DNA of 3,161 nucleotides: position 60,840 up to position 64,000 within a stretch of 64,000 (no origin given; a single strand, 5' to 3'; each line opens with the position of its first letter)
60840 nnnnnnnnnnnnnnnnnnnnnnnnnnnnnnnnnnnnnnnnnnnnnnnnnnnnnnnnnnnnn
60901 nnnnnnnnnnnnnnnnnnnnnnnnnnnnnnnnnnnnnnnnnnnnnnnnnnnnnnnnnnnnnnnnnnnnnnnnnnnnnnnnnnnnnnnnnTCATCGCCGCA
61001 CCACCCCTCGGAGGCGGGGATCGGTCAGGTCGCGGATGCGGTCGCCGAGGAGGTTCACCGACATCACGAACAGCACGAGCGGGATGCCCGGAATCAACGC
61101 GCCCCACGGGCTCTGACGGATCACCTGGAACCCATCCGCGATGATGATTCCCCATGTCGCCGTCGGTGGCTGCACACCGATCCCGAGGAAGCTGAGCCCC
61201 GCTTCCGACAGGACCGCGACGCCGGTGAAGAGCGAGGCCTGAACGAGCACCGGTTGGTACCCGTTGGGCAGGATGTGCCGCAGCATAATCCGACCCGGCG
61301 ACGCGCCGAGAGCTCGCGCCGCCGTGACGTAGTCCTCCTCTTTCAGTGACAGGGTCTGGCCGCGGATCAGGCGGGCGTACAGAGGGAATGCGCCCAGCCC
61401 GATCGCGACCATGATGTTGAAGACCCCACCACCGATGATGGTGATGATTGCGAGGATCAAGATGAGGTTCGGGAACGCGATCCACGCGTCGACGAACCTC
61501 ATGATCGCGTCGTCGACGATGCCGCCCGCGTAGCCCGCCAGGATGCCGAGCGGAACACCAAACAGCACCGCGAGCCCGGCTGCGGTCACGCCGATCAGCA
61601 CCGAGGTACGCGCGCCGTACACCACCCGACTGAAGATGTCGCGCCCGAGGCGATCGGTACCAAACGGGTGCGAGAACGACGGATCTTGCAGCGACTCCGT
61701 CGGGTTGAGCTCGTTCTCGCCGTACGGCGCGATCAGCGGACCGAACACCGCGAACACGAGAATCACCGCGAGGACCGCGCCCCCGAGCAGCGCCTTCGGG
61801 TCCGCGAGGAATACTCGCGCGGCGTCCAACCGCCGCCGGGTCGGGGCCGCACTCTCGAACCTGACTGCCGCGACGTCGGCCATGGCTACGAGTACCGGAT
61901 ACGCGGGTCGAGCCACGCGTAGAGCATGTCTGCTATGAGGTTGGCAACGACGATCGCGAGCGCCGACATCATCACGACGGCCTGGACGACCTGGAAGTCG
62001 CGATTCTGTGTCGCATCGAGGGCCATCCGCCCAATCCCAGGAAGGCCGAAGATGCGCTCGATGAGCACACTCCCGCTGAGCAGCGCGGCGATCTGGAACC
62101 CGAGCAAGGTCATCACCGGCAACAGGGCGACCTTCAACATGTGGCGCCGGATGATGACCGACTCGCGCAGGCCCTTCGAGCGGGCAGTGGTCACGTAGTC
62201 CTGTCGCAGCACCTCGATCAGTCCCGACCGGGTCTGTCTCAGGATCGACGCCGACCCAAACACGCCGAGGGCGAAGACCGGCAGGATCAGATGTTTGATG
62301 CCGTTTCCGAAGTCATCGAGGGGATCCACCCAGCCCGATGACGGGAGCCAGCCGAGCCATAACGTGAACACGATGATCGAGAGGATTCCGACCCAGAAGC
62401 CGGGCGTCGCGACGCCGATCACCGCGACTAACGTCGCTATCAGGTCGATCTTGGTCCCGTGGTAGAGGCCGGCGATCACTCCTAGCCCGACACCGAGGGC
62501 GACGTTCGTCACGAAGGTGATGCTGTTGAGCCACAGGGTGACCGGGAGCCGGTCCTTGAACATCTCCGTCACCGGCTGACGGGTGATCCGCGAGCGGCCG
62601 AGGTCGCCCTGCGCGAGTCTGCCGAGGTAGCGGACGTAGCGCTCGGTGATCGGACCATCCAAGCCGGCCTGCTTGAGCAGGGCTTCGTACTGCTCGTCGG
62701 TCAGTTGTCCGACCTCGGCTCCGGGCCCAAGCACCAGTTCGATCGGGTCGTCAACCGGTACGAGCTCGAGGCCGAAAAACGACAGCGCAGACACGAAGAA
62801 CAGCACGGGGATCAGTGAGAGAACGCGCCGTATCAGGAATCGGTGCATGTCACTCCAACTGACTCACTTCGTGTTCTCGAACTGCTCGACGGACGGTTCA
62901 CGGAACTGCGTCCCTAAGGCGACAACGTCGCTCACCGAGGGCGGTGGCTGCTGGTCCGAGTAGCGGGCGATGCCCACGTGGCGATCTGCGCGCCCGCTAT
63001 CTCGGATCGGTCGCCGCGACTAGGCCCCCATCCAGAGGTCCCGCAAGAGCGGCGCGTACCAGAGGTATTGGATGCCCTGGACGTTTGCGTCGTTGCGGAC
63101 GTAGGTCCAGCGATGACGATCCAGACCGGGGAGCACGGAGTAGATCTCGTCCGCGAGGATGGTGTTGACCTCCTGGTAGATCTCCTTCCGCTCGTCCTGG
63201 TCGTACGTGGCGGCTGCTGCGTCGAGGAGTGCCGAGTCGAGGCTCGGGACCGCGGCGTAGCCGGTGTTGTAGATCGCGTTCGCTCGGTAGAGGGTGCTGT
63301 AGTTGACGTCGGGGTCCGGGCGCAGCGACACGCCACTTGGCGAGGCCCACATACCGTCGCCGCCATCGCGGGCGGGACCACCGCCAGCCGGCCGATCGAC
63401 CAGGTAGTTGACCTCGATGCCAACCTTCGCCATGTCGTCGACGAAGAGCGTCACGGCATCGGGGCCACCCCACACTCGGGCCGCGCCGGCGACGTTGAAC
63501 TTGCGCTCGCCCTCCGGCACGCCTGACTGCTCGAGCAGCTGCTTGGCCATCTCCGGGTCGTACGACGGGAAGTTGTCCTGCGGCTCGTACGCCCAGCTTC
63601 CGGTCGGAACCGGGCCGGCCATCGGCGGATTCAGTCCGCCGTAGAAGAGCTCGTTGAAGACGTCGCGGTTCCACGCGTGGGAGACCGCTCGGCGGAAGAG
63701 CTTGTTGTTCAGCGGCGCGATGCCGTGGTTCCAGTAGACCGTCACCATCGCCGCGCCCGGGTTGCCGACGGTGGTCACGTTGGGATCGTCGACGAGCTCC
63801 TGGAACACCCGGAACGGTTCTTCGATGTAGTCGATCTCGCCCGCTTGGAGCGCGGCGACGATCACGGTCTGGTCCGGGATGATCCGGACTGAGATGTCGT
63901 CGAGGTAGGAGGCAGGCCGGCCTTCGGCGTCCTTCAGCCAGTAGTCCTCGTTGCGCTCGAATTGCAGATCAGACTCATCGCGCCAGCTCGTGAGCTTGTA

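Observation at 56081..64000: Four consecutive family III CoA-transferase genes followed by Dpp-type permeases and SBP without ATPase genes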

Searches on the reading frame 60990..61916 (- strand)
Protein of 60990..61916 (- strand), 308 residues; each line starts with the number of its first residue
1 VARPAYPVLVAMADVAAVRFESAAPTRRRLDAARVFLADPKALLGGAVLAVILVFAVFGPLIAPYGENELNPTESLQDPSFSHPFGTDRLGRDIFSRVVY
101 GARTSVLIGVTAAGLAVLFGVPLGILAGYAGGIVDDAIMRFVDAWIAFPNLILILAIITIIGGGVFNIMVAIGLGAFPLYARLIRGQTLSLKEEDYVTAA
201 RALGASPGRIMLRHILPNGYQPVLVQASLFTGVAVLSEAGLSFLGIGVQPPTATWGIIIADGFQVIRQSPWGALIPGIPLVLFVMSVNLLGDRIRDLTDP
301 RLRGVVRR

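Call 7: search_protein_families(library=pfam, proteins=[window:60990-61916:-])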
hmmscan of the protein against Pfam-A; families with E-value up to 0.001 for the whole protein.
window:60990-61916:- (308 aa): 2 families
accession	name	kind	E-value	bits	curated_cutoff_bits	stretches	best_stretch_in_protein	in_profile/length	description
PF00528.27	BPD_transp_1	-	4.2e-31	108.5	26.4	1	120-303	1-183/184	Binding-protein-dependent transport system inner membrane component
PF12911.12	OppC_N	-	7.1e-10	39.1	23.9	1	31-79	5-53/53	N-terminal TM domain of oligopeptide transport permease C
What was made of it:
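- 60990..61883 (-): DppC/OppC-type permease, 297 aa. PF00528 and PF12911 (call 7).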

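Call 8: search_protein_families(library=ncbifam, proteins=[window:60990-61916:-])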
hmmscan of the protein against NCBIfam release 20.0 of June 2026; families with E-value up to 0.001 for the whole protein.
window:60990-61916:- (308 aa): 28 families (the best 25 are shown)
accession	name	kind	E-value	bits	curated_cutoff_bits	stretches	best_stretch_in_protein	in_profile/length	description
NF045476.1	Opp4C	equivalog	6e-82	275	350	1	33-301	7-278/278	oligopeptide ABC transporter permease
NF045473.1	Opp1C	equivalog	7.4e-82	274.7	350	1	38-302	3-267/267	nickel/cobalt ABC transporter permease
TIGR02790.1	nickel_nikC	equivalog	2.4e-78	263.3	358.45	1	46-297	5-256/258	nickel ABC transporter permease subunit NikC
NF045474.1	Opp2C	equivalog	5.2e-77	258.6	300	1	70-298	7-235/236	nickel transporter permease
NF007376.0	PRK09881.1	equivalog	7.4e-73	245.1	434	1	35-304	26-295/298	D,D-dipeptide ABC transporter permease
NF007738.0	PRK10417.1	equivalog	2e-71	240.7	335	1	43-303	12-272/277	nickel ABC transporter permease subunit NikC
NF011662.0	PRK15082.1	equivalog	1.5e-67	228.1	484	1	33-303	30-301/303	glutathione ABC transporter permease GsiD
NF008160.0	PRK10913.1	equivalog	3.3e-65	220.4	483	1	38-303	28-299/300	dipeptide ABC transporter permease DppC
NF045475.1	Opp3C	equivalog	7.2e-62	209.4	450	1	83-303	108-328/328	oligopeptide ABC transporter permease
NF047573.1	opine_perm_CntC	exception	7.8e-61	205.8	440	1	36-302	5-271/271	staphylopine uptake ABC transporter permease subunit CntC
NF011935.0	PRK15406.1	equivalog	7.1e-59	200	433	1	31-302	28-301/302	oligopeptide ABC transporter permease OppC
NF011691.0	PRK15111.1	equivalog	1.4e-40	139.7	379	1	21-295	9-288/296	putrescine export ABC transporter permease SapC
NF043080.1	MMSYN1_0166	equivalog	2.3e-36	125.3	370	1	35-301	33-304/307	oligopeptide ABC transporter permease OppC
NF011596.0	PRK15021.1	subfamily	1.6e-27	96.5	439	1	78-301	116-338/341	microcin C ABC transporter permease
NF045470.1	Opp2B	equivalog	3e-11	43.1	350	1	92-303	81-300/300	nickel ABC transporter permease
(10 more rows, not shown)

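Call 83: find_related_loci(query=A3, collection=metagenome_contigs, flank=10000)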
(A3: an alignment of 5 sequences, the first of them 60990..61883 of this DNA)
Query A3 (297 aa) in metagenome_contigs; peptide patterns used: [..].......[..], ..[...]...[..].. (x = any residue, [..] = any of these).
600 stretches matched a pattern (row limit reached: there are more); 581 encode a relative of the query (tblastn E <= 1e-3); the best 80 are kept; 80 distinct loci.
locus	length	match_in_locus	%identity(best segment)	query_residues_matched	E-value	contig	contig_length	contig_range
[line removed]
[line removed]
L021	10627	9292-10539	46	23-292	4e-75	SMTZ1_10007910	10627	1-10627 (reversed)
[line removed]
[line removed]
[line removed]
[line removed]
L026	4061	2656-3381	50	49-290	3e-73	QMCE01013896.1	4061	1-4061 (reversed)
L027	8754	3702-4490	49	31-293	4e-73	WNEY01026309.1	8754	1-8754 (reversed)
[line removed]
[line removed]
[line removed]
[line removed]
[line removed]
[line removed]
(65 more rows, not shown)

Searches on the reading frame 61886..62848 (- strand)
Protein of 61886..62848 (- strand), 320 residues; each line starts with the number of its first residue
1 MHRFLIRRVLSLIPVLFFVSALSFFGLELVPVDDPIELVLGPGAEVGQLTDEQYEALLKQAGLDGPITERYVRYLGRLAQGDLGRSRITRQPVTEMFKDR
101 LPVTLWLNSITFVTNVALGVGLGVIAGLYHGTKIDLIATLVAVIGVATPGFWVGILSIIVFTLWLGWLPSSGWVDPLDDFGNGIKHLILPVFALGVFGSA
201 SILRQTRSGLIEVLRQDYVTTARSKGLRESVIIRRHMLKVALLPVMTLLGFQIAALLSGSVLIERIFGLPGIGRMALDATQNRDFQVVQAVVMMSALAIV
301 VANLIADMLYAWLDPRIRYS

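Call 7: search_protein_families(library=pfam, proteins=[window:61886-62848:-])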
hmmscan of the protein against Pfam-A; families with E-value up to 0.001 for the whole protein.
window:61886-62848:- (320 aa): 2 families
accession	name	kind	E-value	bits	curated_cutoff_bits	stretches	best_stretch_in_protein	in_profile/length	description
PF00528.27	BPD_transp_1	-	3.7e-39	134.8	26.4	1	119-318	1-183/184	Binding-protein-dependent transport system inner membrane component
PF19300.4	BPD_transp_1_N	-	1.2e-09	38.8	23.8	1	1-107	1-113/114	Binding-prot-dependent transport system membrane comp, N-term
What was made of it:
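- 61886..62848 (-): DppB/OppB-type permease, 320 aa. PF00528 and PF19300 (call 7).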

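Call 8: search_protein_families(library=ncbifam, proteins=[window:61886-62848:-])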
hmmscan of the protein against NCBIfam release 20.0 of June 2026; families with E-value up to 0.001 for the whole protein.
window:61886-62848:- (320 aa): 20 families
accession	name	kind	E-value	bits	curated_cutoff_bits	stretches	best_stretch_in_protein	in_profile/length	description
NF045470.1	Opp2B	equivalog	1e-88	297.4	350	1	8-318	1-300/300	nickel ABC transporter permease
NF045472.1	Opp4B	equivalog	2.5e-76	257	450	1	1-318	1-319/319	oligopeptide ABC transporter permease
NF045469.1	Opp1B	equivalog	3.4e-74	250.1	380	1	1-318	1-307/307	nickel/cobalt ABC transporter permease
TIGR02789.1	nickel_nikB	equivalog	3e-71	240.4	447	1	1-318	1-307/314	nickel ABC transporter permease subunit NikB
NF011661.0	PRK15081.1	equivalog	3.1e-71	240.3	463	1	1-319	1-305/306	glutathione ABC transporter permease GsiC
NF045471.1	Opp3B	equivalog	1.1e-66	225.4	480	1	1-319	1-304/308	oligopeptide ABC transporter permease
NF007008.0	PRK09471.1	equivalog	2.5e-66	224.2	388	1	1-319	1-306/306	oligopeptide ABC transporter permease OppB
NF007677.0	PRK10352.1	equivalog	4.1e-66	223.2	433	1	1-319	1-308/314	nickel ABC transporter permease subunit NikB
NF008161.0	PRK10914.1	equivalog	7.3e-60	202.9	590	2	178-319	196-337/339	dipeptide ABC transporter permease DppB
NF011690.0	PRK15110.1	equivalog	6.1e-45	154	432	2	183-315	179-311/321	putrescine export ABC transporter permease SapB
NF011712.0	PRK15133.1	subfamily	2.2e-39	135.5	445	1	55-319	87-361/364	microcin C ABC transporter permease YejB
NF043081.1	MMSYN1_0165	equivalog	2.1e-36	125.8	350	1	68-319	144-386/388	oligopeptide ABC transporter permease OppB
NF045476.1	Opp4C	equivalog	1.7e-07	30.8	350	1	103-314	78-276/278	oligopeptide ABC transporter permease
NF045473.1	Opp1C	equivalog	8.2e-07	28.7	350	1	180-316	126-266/267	nickel/cobalt ABC transporter permease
NF045474.1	Opp2C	equivalog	1.1e-06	28.5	300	1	191-257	106-173/236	nickel transporter permease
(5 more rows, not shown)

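Call 12: find_encoding_contigs(protein=window:61886-62848:-, flank=10000, max_places=6)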
Protein window:61886-62848:- (320 aa): 2 contigs read that carry it; 1 place shown.
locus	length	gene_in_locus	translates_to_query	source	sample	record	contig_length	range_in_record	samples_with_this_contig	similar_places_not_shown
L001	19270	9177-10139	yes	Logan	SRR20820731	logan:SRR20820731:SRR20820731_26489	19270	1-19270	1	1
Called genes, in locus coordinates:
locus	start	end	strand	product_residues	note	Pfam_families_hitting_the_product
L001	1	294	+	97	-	?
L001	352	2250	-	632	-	PF03824:NicO, PF13386:DsbD_2 (weak)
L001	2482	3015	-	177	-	-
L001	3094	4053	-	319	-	PF00581:Rhodanese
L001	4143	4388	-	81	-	PF01206:TusA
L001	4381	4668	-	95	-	-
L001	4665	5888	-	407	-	PF04143:Sulf_transp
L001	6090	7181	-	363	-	PF00356:LacI, PF00532:Peripla_BP_1, PF13377:Peripla_BP_3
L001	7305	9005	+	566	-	PF00496:SBP_bac_5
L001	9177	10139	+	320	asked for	PF19300:BPD_transp_1_N, PF00528:BPD_transp_1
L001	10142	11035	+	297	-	PF12911:OppC_N, PF00528:BPD_transp_1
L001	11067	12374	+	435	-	PF02515:CoA_transf_3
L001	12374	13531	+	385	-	PF02515:CoA_transf_3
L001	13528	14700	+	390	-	PF02515:CoA_transf_3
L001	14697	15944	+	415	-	PF02515:CoA_transf_3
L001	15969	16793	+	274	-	PF00378:ECH_1, PF16113:ECH_2 (weak)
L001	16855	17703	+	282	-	-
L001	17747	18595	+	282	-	-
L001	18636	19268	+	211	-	?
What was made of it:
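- Checked: None lies in the 7.3 kb beyond the window end either (L001, call 12).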

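Call 31: list_cluster_members(proteins=[P0001, window:61886-62848:-])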
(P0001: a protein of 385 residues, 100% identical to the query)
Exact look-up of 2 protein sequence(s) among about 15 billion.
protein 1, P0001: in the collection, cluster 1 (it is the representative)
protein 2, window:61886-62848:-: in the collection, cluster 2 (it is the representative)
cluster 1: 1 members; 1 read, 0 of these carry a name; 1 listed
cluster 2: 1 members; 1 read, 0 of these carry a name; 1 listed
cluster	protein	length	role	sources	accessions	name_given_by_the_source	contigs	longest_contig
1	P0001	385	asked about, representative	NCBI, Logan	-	-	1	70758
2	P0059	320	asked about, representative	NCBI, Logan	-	-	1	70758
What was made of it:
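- Tried and rejected: The cluster look-up gave no accession or name (call 31).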

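Call 32: search_protein_families(library=pfam, proteins=[L001:17747-18595:+, L001:6090-7181:-, L001:7305-9005:+], max_evalue=5)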
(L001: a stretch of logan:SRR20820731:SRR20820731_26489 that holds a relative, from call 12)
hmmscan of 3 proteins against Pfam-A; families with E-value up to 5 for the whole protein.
L001:17747-18595:+ (282 aa): 0 families

L001:6090-7181:- (363 aa): 6 families
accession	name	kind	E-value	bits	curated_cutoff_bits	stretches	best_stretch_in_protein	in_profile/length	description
PF13377.12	Peripla_BP_3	-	3.8e-19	69.8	26.5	1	187-351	2-166/167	Periplasmic binding protein-like domain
PF00356.27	LacI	-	1.9e-16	60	27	1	22-67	1-46/46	Bacterial regulatory proteins, lacI family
PF00532.27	Peripla_BP_1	-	5e-08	33.2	22.2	1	78-267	1-190/281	Periplasmic binding proteins and sugar binding domain of LacI family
PF13560.12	HTH_31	-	0.024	15.4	27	1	21-59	15-51/64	Helix-turn-helix domain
PF04612.17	T2SSM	-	0.15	12.7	27.8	1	206-247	110-151/160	Type II secretion system (T2SS), protein M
PF13412.12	HTH_24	-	0.15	12.1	21.9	1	17-38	14-35/48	Winged helix-turn-helix DNA-binding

L001:7305-9005:+ (566 aa): 3 families
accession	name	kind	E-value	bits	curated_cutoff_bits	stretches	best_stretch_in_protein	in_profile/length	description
PF00496.27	SBP_bac_5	-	2.5e-66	224.7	32.4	1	130-482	8-365/368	Bacterial extracellular solute-binding proteins, family 5 Middle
PF12079.13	DUF3558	-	0.6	10.5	34.1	1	34-68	1-34/173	Protein of unknown function (DUF3558)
PF21823.1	MUCL1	-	1.2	9.7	35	1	33-74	23-64/85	Mucin-like protein 1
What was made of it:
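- On LacI-regulated operon: The LacI gene is on L001 at 6090-7181 (calls 12, 32).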

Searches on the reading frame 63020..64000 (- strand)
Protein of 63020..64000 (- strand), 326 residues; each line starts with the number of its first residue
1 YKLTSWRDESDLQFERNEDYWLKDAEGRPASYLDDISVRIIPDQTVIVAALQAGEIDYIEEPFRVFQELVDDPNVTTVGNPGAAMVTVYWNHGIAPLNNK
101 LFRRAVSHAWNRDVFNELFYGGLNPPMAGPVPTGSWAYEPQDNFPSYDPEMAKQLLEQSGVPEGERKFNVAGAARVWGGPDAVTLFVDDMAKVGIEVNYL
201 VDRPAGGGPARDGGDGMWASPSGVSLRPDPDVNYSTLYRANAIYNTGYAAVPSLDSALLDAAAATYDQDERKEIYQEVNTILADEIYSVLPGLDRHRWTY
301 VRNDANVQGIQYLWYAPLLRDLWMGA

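Call 7: search_protein_families(library=pfam, proteins=[window:63020-64000:-])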
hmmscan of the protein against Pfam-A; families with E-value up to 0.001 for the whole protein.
window:63020-64000:- (326 aa): 1 family
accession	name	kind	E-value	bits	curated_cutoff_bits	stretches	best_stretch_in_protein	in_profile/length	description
PF00496.27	SBP_bac_5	-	1.8e-41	143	32.4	1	1-242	121-365/368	Bacterial extracellular solute-binding proteins, family 5 Middle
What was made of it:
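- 63020..64000 (-): C-terminal 326 residues of a family-5 solute-binding protein. The full protein has 566 residues and its 5' end lies outside the window. PF00496, E 1.8e-41 (call 7).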

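Call 8: search_protein_families(library=ncbifam, proteins=[window:63020-64000:-])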
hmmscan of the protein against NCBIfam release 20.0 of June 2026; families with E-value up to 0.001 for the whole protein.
window:63020-64000:- (326 aa): 8 families
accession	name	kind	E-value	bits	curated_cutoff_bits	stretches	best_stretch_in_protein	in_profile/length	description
NF045467.1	Opp4A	equivalog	3.3e-23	81.7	650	1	1-160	213-379/556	oligopeptide ABC transporter substrate-binding protein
NF011689.0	PRK15109.1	equivalog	9.8e-19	67.4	560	1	1-297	218-512/547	ABC transporter substrate-binding protein SapA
NF011942.0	PRK15413.1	equivalog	1.2e-14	53.9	594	1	1-284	188-473/512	glutathione ABC transporter substrate-binding protein GsiB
NF043070.1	DppA_dipep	equivalog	1.3e-13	50.4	1005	1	3-286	215-498/535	dipeptide ABC transporter periplasmic-binding protein DppA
TIGR02294.1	nickel_nikA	equivalog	1.7e-13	50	393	1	3-285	170-464/501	nickel ABC transporter substrate-binding protein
NF045468.1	Opp5A_nikA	equivalog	4.6e-12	45.2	600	1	1-165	164-322/488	nickel ABC transporter substrate-binding protein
TIGR04028.1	SBP_KPN_01854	hypoth_equivalog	1.8e-08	33.4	468.5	1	12-291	179-476/509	TIGR04028 family ABC transporter substrate-binding protein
NF047575.1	opine_bind_CntA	exception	8e-05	21.4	800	0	1-160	196-359/535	staphylopine-dependent metal ABC transporter substrate-binding lipoprotein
